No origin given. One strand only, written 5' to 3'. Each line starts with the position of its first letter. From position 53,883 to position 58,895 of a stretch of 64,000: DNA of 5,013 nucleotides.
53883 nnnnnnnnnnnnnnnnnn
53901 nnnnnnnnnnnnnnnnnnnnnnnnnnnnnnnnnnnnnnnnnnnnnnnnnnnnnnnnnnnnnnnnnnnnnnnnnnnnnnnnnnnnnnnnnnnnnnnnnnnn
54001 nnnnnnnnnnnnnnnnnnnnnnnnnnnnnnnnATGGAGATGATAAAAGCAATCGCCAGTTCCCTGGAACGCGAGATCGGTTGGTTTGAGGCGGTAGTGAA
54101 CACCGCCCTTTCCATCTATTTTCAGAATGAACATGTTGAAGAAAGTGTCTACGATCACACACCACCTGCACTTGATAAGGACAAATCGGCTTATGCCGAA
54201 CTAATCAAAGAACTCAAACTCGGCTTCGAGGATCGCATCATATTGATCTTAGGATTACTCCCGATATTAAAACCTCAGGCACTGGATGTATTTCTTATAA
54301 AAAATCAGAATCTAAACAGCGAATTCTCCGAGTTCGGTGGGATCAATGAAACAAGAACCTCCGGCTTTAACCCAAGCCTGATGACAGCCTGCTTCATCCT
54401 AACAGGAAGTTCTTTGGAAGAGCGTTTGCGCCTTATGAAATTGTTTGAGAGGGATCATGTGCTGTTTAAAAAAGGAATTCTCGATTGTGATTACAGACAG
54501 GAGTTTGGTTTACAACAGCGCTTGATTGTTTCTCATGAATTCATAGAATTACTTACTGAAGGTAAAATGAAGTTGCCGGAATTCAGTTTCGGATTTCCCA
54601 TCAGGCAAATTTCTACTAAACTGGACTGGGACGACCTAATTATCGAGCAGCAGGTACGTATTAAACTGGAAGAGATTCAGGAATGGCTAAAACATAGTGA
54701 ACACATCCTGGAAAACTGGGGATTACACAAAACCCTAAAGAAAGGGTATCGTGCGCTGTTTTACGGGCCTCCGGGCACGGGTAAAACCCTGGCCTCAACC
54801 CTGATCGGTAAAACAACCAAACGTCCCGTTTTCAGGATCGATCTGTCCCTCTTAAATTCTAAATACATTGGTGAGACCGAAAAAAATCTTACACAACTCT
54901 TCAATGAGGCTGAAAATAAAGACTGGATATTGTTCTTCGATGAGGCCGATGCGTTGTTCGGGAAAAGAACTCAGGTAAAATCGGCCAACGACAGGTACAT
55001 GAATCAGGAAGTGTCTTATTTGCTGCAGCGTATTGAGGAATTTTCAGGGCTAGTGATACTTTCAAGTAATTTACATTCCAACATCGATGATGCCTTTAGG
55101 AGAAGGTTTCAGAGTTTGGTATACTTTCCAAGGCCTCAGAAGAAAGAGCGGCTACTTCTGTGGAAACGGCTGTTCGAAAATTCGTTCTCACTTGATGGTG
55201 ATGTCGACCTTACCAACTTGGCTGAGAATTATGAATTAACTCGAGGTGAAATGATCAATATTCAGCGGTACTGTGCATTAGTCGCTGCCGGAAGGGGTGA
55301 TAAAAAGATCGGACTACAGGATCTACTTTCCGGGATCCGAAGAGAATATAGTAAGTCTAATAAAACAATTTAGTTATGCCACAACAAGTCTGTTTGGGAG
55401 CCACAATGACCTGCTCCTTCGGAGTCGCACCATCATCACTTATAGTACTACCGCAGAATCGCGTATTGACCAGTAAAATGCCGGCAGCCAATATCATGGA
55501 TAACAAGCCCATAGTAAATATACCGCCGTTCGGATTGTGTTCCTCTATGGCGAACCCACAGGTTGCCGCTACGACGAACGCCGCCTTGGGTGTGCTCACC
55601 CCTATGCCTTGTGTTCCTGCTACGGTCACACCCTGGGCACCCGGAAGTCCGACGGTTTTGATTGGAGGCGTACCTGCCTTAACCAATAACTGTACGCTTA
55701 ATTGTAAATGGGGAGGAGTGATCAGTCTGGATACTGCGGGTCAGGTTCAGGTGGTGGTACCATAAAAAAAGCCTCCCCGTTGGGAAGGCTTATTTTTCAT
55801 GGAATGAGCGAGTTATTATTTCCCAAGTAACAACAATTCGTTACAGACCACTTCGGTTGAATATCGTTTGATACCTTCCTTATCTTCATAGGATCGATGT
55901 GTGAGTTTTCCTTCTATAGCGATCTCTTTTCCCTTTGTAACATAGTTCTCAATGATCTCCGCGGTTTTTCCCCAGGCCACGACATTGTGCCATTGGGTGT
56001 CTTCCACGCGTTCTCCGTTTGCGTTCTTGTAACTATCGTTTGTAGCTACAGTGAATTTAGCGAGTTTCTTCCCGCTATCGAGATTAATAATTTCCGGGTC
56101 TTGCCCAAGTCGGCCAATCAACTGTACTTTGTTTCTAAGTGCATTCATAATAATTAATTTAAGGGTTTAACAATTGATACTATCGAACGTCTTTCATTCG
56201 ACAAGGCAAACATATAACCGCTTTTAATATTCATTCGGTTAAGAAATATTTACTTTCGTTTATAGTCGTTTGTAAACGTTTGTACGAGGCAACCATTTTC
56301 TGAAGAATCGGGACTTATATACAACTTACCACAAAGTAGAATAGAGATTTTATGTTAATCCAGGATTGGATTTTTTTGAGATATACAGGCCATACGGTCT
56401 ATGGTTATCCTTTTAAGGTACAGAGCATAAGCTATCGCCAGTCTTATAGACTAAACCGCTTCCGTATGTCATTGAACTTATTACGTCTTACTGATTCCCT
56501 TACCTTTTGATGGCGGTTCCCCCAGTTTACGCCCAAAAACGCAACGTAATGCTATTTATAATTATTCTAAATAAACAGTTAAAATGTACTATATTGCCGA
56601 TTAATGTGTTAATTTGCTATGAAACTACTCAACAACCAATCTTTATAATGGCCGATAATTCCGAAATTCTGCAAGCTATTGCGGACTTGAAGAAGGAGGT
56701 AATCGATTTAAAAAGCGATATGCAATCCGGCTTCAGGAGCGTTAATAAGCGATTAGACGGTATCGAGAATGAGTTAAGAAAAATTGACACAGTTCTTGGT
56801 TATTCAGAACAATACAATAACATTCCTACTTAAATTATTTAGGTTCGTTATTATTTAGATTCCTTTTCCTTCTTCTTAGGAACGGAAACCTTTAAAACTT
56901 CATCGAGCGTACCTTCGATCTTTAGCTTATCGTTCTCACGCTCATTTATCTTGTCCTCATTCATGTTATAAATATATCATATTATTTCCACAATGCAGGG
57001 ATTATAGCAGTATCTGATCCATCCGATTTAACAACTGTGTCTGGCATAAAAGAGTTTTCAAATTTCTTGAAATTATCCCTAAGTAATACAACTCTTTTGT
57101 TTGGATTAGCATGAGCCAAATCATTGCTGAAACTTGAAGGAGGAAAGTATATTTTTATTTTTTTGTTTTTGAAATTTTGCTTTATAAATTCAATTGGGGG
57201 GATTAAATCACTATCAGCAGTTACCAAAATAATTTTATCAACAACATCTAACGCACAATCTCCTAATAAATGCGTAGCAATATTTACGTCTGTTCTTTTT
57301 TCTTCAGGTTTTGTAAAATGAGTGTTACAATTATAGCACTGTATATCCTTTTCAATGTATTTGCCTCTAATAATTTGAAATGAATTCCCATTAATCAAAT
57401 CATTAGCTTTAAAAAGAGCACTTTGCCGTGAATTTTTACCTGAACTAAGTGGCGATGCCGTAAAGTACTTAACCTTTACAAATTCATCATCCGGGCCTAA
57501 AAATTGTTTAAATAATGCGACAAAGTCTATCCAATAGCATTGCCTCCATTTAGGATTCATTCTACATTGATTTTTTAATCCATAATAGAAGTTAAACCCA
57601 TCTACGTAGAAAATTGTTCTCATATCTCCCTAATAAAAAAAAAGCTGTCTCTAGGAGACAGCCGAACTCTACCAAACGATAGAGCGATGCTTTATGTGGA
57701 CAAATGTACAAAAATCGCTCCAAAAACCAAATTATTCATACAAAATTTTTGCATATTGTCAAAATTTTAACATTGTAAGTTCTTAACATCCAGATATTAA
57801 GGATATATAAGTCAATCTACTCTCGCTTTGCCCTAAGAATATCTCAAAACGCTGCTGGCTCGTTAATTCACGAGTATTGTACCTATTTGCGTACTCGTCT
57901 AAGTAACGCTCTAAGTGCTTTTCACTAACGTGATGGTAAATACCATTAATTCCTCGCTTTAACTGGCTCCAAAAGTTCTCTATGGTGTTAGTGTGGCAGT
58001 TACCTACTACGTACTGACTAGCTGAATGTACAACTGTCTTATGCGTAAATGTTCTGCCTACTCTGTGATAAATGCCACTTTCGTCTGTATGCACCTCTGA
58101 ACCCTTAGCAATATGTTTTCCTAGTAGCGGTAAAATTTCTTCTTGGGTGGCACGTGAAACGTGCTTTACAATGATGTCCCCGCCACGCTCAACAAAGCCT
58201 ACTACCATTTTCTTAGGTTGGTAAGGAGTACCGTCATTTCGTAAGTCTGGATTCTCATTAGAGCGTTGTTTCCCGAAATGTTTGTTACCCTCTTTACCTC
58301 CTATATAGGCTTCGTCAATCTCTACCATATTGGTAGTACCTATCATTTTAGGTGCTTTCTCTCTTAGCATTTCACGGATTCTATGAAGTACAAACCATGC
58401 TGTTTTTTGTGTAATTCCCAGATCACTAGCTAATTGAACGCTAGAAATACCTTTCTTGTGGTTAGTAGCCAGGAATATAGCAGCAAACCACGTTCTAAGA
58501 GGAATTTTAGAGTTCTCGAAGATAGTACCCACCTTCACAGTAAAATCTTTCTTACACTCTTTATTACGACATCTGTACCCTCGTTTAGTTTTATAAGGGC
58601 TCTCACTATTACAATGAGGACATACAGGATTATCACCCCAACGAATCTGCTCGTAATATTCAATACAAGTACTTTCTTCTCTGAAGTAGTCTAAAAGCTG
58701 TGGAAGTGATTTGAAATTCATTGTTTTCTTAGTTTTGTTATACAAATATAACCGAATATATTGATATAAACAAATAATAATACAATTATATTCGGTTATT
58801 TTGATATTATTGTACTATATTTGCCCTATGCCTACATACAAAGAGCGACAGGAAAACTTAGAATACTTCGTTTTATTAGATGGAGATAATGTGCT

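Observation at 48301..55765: Compact 8-gene contractile-injection-system operon with no baseplate, cap, fibre or effector genes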

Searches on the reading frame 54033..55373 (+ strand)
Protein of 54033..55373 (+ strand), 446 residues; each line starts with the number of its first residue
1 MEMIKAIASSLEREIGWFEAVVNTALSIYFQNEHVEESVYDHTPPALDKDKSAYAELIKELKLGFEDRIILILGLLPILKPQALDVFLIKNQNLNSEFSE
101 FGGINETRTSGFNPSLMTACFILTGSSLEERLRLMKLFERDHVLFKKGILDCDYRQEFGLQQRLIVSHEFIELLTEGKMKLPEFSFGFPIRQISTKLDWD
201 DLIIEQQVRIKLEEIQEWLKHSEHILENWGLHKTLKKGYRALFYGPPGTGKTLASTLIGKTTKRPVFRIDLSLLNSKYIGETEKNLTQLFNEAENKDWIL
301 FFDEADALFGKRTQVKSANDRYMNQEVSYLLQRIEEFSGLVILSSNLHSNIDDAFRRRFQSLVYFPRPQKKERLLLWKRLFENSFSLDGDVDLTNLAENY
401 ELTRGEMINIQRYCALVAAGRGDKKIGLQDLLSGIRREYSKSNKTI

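Call 3: search_protein_families(library=pfam, proteins=[window:54033-55373:+], max_evalue=0.1)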
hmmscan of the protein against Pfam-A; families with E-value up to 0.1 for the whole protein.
window:54033-55373:+ (446 aa): 8 families
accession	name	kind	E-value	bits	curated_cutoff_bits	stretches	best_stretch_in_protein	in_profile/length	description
PF00004.35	AAA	-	1.2e-27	97.4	21.2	1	242-366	2-130/131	ATPase family associated with various cellular activities (AAA)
PF13173.12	AAA_14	-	0.00076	19.9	27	1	243-324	7-90/129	AAA domain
PF05707.18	Zot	-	0.012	15.5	20.3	0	279-365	62-145/197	Zonular occludens toxin (Zot)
PF13481.12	AAA_25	-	0.017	15.2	27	1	228-255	23-50/195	AAA domain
PF05496.18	RuvB_N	-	0.034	14.3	27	1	241-307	36-95/159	Holliday junction DNA helicase RuvB P-loop domain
PF12775.13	AAA_7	-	0.036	14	25.8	1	227-256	22-51/181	P-loop containing dynein motor region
PF07728.20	AAA_5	-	0.046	14.2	22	0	242-359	3-139/139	AAA domain (dynein-related subfamily)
PF13479.12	AAA_24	-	0.053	13.8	27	0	238-270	2-31/195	AAA domain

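Call 59: search_solved_structures(query=window:54033-55370:+, max_evalue=1e-10)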
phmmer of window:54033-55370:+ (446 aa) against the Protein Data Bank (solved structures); distinct sequences matched with E-value up to 1e-10: 235 (the best 60 are shown).
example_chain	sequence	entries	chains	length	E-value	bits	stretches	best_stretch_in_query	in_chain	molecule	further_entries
5g4g_A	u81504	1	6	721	4e-36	128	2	196-405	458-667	VCP-LIKE ATPASE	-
5g4f_A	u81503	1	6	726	4.1e-36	127.9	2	196-405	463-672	VCP-LIKE ATPASE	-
5vc7_A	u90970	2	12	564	1e-35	126.6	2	196-405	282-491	VCP-like ATPase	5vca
7wub_D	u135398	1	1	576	1.9e-34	122.5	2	240-430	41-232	Transitional endoplasmic reticulum ATPase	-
7wub_C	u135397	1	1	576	1.9e-34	122.4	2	240-430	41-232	Transitional endoplasmic reticulum ATPase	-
6mck_A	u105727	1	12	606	2.4e-34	122.1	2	240-430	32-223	Transitional endoplasmic reticulum ATPase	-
8rs9_A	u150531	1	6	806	3.2e-34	121.7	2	239-430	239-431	Transitional endoplasmic reticulum ATPase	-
8pqx_A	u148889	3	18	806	4.4e-34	121.3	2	239-430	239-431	Transitional endoplasmic reticulum ATPase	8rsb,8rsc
8r0e_A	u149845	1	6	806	4.4e-34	121.2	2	239-430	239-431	Transitional endoplasmic reticulum ATPase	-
7rlj_A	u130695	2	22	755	4.8e-34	121.1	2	239-430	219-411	Transitional endoplasmic reticulum ATPase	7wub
8yka_A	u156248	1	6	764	5e-34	121.1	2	239-430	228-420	Transitional endoplasmic reticulum ATPase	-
5c18_A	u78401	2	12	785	5.4e-34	120.9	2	239-430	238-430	Transitional endoplasmic reticulum ATPase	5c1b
7y4w_A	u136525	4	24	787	5.6e-34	120.9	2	239-430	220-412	Transitional endoplasmic reticulum ATPase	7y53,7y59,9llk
7rlh_A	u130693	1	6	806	5.6e-34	120.9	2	239-430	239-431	Transitional endoplasmic reticulum ATPase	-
7rlg_A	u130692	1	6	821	5.7e-34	120.9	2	239-430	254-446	Transitional endoplasmic reticulum ATPase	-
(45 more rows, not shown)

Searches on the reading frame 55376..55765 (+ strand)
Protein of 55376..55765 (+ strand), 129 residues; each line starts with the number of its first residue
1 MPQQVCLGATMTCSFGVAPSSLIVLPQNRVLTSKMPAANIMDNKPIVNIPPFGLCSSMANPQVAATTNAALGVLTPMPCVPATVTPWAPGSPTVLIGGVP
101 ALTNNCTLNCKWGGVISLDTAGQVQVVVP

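Call 3: search_protein_families(library=pfam, proteins=[window:55376-55765:+], max_evalue=0.1)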
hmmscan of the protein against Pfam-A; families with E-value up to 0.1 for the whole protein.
window:55376-55765:+ (129 aa): 2 families
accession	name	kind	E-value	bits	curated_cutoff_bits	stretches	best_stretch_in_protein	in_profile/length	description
PF14107.11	DUF4280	-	7e-37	126.8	26.3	1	5-123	1-109/109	Domain of unknown function (DUF4280)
PF05488.18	PAAR_motif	-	0.0025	18.4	27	1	61-110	16-64/70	PAAR motif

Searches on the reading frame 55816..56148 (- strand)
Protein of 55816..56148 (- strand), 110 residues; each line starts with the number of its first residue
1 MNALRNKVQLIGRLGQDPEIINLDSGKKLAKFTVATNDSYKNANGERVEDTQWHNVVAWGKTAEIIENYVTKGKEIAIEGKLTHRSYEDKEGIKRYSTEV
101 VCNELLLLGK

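Call 5: search_protein_families(library=pfam, proteins=[window:55816-56148:-], max_evalue=0.01)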
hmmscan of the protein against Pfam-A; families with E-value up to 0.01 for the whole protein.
window:55816-56148:- (110 aa): 1 family
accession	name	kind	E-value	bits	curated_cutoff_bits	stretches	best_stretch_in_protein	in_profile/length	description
PF00436.31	SSB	-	6.8e-35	119.7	26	1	6-106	2-102/104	Single-strand binding protein family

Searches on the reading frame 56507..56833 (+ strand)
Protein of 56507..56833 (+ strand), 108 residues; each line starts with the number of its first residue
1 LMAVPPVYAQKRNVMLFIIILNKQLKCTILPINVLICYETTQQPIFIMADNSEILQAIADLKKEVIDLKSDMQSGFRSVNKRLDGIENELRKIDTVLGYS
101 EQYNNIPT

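Call 8: search_protein_families(library=pfam, proteins=[window:56507-56833:+], max_evalue=0.01)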
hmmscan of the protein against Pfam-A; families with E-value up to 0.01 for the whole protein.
window:56507-56833:+ (108 aa): 1 family
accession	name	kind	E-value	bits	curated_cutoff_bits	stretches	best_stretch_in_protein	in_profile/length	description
PF02097.20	Filo_VP35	-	0.0089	15.6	27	1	40-100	62-123/342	Filoviridae VP35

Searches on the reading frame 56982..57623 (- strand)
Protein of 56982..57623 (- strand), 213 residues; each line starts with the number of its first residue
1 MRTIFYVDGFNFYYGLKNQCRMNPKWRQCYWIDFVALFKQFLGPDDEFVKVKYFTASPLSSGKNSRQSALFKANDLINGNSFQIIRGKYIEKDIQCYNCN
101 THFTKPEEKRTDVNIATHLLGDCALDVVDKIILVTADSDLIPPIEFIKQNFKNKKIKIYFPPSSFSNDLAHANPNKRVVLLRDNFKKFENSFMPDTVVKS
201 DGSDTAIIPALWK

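Call 5: search_protein_families(library=pfam, proteins=[window:56982-57623:-], max_evalue=0.01)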
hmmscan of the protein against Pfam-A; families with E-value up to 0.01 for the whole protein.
window:56982-57623:- (213 aa): 1 family
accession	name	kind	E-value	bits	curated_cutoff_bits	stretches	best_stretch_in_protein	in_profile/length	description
PF01936.24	NYN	-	1.5e-07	32.5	24.2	1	5-172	4-137/145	NYN domain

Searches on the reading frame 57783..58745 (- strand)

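Call 5: search_protein_families(library=pfam, proteins=[window:57783-58745:-], max_evalue=0.01)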
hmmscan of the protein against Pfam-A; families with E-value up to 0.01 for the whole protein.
window:57783-58745:- (320 aa): 3 families
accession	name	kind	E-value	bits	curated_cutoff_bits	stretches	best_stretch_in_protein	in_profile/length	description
PF12762.13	DDE_Tnp_IS1595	-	1.6e-39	135.8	27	1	140-290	5-153/153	ISXO2-like transposase domain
PF12760.12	Zn_ribbon_IS1595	-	1e-09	38.6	25.4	1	24-66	3-45/46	Transposase zinc-ribbon domain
PF08274.17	Zn_Ribbon_YjdM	-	0.0086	16.5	30.8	0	40-59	3-22/30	PhnA Zinc-Ribbon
